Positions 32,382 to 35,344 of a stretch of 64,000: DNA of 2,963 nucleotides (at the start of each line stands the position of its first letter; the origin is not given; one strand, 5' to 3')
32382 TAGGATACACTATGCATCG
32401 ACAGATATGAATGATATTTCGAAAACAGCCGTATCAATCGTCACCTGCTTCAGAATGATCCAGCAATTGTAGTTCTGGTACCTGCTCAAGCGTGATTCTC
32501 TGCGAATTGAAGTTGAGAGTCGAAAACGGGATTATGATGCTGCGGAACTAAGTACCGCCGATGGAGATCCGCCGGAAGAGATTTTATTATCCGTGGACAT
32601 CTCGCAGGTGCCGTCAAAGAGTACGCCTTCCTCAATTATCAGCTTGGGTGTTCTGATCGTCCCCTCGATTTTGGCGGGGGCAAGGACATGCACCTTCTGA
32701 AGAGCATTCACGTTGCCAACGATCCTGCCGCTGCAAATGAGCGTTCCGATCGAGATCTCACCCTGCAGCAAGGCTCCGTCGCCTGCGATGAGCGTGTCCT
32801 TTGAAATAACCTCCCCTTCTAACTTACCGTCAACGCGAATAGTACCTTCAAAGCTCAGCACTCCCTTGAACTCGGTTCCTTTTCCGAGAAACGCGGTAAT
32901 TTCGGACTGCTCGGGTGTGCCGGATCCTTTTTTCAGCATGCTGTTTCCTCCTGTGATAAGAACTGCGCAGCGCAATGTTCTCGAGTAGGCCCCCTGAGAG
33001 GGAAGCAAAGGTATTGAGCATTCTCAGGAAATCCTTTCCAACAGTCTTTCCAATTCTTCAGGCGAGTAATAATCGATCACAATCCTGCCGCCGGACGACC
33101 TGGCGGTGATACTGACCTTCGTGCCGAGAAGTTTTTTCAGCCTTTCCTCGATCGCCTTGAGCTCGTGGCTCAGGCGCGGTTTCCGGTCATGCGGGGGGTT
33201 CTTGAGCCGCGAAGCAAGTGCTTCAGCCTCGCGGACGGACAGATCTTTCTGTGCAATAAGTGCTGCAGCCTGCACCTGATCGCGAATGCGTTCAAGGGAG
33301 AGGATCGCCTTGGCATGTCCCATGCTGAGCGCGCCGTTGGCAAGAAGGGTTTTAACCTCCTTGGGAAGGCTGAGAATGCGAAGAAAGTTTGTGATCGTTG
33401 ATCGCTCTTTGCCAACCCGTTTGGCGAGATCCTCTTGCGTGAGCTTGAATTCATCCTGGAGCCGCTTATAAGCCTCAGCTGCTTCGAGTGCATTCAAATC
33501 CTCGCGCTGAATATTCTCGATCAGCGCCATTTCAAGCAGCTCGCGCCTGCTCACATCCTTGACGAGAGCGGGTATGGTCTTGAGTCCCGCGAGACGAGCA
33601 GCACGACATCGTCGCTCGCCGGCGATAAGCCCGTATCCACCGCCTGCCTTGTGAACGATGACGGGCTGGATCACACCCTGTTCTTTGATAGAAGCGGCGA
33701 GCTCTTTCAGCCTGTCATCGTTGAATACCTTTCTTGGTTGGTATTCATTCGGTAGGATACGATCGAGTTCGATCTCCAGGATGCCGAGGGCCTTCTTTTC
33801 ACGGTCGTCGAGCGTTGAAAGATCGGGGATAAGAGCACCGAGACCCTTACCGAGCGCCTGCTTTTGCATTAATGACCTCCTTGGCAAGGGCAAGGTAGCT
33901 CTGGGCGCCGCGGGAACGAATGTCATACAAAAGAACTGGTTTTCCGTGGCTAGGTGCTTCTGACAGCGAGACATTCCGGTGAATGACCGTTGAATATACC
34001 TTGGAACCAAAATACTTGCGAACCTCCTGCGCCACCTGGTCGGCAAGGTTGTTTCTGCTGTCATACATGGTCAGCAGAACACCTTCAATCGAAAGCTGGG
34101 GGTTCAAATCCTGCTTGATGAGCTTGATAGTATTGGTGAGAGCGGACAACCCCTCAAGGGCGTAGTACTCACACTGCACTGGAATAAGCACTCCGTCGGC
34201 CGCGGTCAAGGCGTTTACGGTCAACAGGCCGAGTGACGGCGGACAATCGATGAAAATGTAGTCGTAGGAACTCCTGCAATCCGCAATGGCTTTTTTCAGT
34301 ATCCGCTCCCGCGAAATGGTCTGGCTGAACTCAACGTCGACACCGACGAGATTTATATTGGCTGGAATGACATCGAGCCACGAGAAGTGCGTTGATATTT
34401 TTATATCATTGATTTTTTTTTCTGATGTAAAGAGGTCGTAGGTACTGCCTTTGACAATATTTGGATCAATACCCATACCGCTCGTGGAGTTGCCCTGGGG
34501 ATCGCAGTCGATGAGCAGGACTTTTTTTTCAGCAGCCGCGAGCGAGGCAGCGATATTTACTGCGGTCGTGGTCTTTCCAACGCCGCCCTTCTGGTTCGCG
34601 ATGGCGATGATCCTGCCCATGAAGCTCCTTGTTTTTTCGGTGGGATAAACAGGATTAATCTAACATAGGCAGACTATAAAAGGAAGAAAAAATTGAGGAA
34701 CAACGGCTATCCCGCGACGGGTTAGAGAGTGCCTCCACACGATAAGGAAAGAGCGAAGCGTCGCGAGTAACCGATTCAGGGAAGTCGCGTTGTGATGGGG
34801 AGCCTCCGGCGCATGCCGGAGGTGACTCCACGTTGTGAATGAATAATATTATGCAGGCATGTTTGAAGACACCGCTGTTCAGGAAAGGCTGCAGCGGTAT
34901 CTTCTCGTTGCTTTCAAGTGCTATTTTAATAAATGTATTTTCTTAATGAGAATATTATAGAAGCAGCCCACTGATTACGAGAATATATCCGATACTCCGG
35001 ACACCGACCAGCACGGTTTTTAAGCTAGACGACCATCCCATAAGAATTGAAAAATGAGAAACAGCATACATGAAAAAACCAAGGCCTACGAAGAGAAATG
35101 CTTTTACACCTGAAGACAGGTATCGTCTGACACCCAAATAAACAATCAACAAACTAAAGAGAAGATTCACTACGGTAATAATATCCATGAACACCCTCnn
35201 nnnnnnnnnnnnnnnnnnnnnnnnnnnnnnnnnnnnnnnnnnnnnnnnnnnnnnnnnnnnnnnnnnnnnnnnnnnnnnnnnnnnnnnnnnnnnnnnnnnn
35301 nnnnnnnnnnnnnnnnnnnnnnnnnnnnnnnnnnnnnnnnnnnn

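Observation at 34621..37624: The normally tight rsmG-parA junction is split by about 3 kb of non-canonical DNA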

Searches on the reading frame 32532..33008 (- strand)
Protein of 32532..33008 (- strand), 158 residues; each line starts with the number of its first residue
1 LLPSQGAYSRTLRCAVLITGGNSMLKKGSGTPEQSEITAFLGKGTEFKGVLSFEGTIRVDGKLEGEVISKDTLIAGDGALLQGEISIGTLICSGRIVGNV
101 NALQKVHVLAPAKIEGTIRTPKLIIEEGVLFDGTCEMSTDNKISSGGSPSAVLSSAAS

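Call 4: search_protein_families(library=pfam, proteins=[window:32532-33008:-], max_evalue=0.01)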
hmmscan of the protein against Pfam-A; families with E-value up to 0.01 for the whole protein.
window:32532-33008:- (158 aa): 1 family
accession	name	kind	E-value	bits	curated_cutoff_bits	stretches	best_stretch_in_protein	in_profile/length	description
PF04519.19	Bactofilin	-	9.9e-26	90.3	27.9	1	40-136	2-98/98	Polymer-forming cytoskeletal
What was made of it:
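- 32532..33008 (-): bactofilin immediately downstream of parB. PF04519, E=1e-25 (call 4).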

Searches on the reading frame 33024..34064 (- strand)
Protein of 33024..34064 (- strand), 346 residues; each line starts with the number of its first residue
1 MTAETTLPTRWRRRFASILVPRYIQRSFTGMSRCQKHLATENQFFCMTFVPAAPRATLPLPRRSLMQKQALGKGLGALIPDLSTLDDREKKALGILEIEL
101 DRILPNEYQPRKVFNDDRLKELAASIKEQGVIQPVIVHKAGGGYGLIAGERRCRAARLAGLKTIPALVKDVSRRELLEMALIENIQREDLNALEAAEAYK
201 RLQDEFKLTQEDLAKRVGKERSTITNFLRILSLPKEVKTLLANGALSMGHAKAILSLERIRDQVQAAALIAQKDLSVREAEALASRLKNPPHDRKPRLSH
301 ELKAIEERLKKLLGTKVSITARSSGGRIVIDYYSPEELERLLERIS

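Call 4: search_protein_families(library=pfam, proteins=[window:33024-34064:-], max_evalue=0.01)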
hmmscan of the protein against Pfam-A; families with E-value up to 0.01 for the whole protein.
window:33024-34064:- (346 aa): 8 families
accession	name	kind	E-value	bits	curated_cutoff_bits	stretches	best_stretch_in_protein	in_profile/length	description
PF17762.8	HTH_ParB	-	6.5e-36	123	22.6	1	188-288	1-101/102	ParB HTH domain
PF02195.25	ParB_N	-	5.5e-33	113.3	26.3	1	96-186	4-95/95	ParB N-terminal domain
PF23552.2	ParB_C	-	1.4e-12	47.3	23.8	1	300-345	3-49/50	ParB dimerisation domain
PF23433.1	DUF7119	-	0.0003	21.1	30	1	221-289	61-128/141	Family of unknown function (DUF7119)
PF08535.16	KorB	-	0.00048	20.5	22.3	1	209-265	5-59/89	KorB domain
PF20432.4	Xre-like-HTH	-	0.00087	20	25.8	1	196-228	12-43/63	Antitoxin Xre-like helix-turn-helix domain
PF01381.28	HTH_3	-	0.0014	19.1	23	1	203-227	6-29/55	Helix-turn-helix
PF13545.12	HTH_Crp_2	-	0.0085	16.5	27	0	203-231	18-46/70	Crp-like helix-turn-helix domain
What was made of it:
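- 33024..33869 (-): parB (281 aa), with the ParB_N CTPase motif GERRCRA, an HTH and a dimerisation domain. PF02195, PF17762 and PF23552 (call 4).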

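Call 72: search_solved_structures(query=window:33024-33869:-, max_evalue=1e-10, show_alignments=1)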
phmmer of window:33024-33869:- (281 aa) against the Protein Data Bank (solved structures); distinct sequences matched with E-value up to 1e-10: 13.
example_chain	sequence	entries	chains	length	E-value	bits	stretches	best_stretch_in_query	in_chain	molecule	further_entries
7bnk_A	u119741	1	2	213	6.4e-62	212.9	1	28-223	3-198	ParB family protein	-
7o0n_A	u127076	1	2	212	5.2e-61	209.9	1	29-223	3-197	ParB family protein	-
7bnr_A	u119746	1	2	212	5.6e-61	209.8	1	29-223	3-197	ParB family protein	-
4umk_A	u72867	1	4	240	1.5e-54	188.8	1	3-223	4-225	PROBABLE CHROMOSOME-PARTITIONING PROTEIN PARB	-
1vz0_A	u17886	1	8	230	2.8e-54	187.9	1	5-227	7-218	Chromosome-partitioning protein Spo0J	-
6sdk_A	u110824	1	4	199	1.2e-50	175.9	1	31-222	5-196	Stage 0 sporulation protein J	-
6t1f_A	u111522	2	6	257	1.1e-47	166.2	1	3-226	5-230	Chromosome-partitioning protein ParB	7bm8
7ol9_A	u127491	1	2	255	7.5e-45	157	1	26-232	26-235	Nucleoid occlusion protein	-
7ng0_A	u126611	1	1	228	1e-42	150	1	33-234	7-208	Nucleoid occlusion protein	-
7nfu_A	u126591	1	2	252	2.7e-42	148.6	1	29-234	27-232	Nucleoid occlusion protein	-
6s6h_A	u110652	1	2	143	6.2e-25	91.7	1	111-226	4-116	Chromosome-partitioning protein ParB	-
6y93_A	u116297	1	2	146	7.8e-19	71.8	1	110-232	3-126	Nucleoid occlusion protein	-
8qa8_A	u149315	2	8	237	2.4e-15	60.3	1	15-179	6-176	Transcriptional repressor protein KorB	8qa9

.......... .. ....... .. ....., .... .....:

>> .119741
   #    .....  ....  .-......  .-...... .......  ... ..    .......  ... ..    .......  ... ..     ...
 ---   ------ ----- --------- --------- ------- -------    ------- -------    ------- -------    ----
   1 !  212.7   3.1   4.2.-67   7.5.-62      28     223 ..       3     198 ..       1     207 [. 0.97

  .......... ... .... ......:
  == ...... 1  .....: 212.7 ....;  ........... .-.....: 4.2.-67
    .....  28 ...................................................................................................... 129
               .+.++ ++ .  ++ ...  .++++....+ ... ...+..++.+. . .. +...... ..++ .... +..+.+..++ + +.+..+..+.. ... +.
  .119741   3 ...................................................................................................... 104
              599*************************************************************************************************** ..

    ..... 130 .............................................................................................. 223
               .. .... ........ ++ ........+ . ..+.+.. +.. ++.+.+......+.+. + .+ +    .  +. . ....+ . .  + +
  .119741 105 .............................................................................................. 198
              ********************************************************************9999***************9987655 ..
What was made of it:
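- On Chromosomal parS (ParB-binding centromere): GERRCRA is present, and the match to PDB 7BNK (a ParB family protein) is 6e-62 (call 72).
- The window ParB is 6e-62 to PDB entry 7BNK, which I know as the M. xanthus ParB, and keeps GERRxRA (call 72).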

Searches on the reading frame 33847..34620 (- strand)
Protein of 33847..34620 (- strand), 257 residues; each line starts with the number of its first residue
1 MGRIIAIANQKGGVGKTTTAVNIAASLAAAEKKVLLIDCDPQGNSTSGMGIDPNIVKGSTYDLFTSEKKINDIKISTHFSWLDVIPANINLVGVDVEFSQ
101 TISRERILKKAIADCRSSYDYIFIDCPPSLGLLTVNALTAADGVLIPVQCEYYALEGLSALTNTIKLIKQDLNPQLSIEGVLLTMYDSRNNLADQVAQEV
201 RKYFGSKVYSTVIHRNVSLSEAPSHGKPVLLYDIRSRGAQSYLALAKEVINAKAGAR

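Call 4: search_protein_families(library=pfam, proteins=[window:33847-34620:-], max_evalue=0.01)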
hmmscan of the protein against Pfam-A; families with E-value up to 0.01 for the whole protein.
window:33847-34620:- (257 aa): 9 families
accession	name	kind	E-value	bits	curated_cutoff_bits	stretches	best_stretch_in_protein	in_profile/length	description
PF13614.12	AAA_31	-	4e-70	235.8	27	1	3-178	2-177/177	AAA domain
PF01656.29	CbiA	-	7.1e-31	107.2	25.4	1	5-229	1-125/125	CobQ/CobB/MinD/ParA nucleotide binding domain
PF00142.24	Fer4_NifH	-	9.5e-13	48.7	25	1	5-254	3-249/271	4Fe-4S iron sulfur cluster binding proteins, NifH/frxC family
PF10609.15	ParA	-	1.5e-12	47.9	27.1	1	3-146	4-141/246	NUBPL iron-transfer P-loop NTPase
PF06564.18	CBP_BcsQ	-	3.9e-12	46.6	21.3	1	4-247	3-231/234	Cellulose biosynthesis protein BcsQ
PF09140.17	MipZ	-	6.6e-12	45.7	20.7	1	4-155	2-136/262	ATPase MipZ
PF02374.21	ArsA_ATPase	-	1e-06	28.6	24.3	1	10-42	8-40/305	Anion-transporting ATPase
PF07015.17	VirC1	-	0.00066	19.5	24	1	4-41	3-40/231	VirC1 protein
PF00448.28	SRP54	-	0.003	17.7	22.7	0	13-40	11-38/196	SRP54-type protein, GTPase domain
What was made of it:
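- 33847..34620 (-): parA (Soj-type Walker ATPase). PF13614, E=4e-70 (call 4).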

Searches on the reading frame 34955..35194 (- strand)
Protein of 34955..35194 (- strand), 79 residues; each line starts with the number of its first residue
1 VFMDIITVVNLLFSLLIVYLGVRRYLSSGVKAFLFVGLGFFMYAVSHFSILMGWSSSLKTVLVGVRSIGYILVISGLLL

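Call 4: search_protein_families(library=pfam, proteins=[window:34955-35194:-], max_evalue=0.01)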
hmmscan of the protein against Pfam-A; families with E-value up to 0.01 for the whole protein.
window:34955-35194:- (79 aa): 0 families

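Call 47: search_protein_families(library=pfam, proteins=[window:34955-35194:-], max_evalue=10)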
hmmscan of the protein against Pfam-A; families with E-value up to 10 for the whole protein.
window:34955-35194:- (79 aa): 4 families
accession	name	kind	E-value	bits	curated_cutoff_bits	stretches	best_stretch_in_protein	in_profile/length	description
PF19447.4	DUF5985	-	0.033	14.9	27.3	1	5-78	4-82/86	Family of unknown function (DUF5985)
PF25044.1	DUF7789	-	0.27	11.6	25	1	5-70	51-115/129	Domain of unknown function (DUF7789)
PF20556.3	DUF6768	-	0.71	10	27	1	3-46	44-87/123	Family of unknown function (DUF6768)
PF03203.19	MerC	-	0.97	10.5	27.6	1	3-74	39-100/108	MerC mercury resistance protein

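Call 55: search_protein_families(library=ncbifam, proteins=[window:34955-35194:-], max_evalue=0.1)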
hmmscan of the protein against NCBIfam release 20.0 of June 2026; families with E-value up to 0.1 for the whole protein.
window:34955-35194:- (79 aa): 0 families

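Call 56: search_protein_families(library=padloc, proteins=[window:34955-35194:-], max_evalue=0.1)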
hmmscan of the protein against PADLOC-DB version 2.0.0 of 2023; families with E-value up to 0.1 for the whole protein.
window:34955-35194:- (79 aa): 0 families

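Call 57: search_protein_families(library=phrogs, proteins=[window:34955-35194:-], max_evalue=0.1)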
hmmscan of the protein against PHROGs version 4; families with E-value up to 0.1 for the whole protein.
window:34955-35194:- (79 aa): 0 families
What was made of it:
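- Tried and rejected: None (calls 55-57).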

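Call 60: list_cluster_members(proteins=[P0121, P0001, window:34955-35194:-])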
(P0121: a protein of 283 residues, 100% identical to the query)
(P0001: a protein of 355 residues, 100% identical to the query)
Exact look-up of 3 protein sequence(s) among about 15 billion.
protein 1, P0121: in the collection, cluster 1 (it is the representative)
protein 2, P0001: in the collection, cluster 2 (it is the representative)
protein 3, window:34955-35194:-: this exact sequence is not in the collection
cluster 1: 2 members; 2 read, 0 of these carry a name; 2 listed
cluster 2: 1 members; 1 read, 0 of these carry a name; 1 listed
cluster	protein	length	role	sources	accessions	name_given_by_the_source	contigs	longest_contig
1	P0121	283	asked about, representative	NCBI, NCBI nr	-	-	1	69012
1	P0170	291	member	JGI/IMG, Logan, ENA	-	-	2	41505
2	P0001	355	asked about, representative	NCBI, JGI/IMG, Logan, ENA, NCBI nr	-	-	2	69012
